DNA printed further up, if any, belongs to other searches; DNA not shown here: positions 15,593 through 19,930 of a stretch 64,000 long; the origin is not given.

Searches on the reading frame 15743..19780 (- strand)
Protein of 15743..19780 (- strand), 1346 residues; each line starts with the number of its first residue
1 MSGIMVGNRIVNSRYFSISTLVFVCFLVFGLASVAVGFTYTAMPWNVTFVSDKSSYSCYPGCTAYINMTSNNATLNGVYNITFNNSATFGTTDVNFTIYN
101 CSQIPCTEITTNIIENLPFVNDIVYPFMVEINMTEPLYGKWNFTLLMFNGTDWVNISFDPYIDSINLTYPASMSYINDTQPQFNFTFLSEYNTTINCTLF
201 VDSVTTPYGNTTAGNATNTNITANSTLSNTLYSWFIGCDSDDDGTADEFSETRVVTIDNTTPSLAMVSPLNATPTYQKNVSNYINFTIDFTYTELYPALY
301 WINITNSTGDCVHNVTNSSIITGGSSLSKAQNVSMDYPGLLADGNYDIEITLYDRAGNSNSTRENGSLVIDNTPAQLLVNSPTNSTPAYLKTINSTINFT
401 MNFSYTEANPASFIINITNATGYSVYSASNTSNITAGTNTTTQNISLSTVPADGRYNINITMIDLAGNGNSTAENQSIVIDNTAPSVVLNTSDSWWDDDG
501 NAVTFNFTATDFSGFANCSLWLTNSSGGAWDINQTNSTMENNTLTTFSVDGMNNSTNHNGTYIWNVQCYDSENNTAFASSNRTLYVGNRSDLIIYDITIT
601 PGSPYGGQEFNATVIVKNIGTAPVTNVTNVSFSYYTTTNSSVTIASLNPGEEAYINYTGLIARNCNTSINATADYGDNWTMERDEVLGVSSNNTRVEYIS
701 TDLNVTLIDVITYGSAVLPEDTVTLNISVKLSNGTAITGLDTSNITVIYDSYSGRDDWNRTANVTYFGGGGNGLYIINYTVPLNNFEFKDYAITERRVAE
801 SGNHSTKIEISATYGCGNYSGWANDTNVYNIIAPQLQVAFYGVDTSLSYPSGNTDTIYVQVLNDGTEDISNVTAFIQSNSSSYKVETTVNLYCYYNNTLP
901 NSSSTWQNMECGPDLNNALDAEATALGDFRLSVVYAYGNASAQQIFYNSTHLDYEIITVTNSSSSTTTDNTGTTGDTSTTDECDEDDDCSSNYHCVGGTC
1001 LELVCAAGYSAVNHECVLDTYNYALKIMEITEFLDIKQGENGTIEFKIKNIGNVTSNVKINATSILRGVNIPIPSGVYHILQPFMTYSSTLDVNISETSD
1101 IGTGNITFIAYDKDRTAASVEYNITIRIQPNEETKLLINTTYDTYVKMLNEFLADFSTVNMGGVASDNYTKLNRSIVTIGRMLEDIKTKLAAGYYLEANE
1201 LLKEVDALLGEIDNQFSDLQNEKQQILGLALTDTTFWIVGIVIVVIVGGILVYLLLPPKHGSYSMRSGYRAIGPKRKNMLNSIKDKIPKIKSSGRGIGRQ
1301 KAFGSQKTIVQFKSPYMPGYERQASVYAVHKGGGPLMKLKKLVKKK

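Call 10: search_protein_families(library=pfam, proteins=[window:15743-19780:-], max_evalue=0.01)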
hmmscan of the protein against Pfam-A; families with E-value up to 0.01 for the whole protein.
window:15743-19780:- (1346 aa): 4 families
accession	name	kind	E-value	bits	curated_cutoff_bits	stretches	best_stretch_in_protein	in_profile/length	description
PF07705.17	CARDB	-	9.6e-08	32.6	22.7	1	590-677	2-87/101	CARDB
PF19077.6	Big_13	-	6.4e-06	27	27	2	306-371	35-101/102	Bacterial Ig-like domain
PF15418.12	DUF4625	-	1.8e-05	25.5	27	0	326-364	88-126/131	Domain of unknown function (DUF4625)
PF12245.14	Big_3_2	-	0.0034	18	23.3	0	423-482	59-122/122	Bacterial Ig-like domain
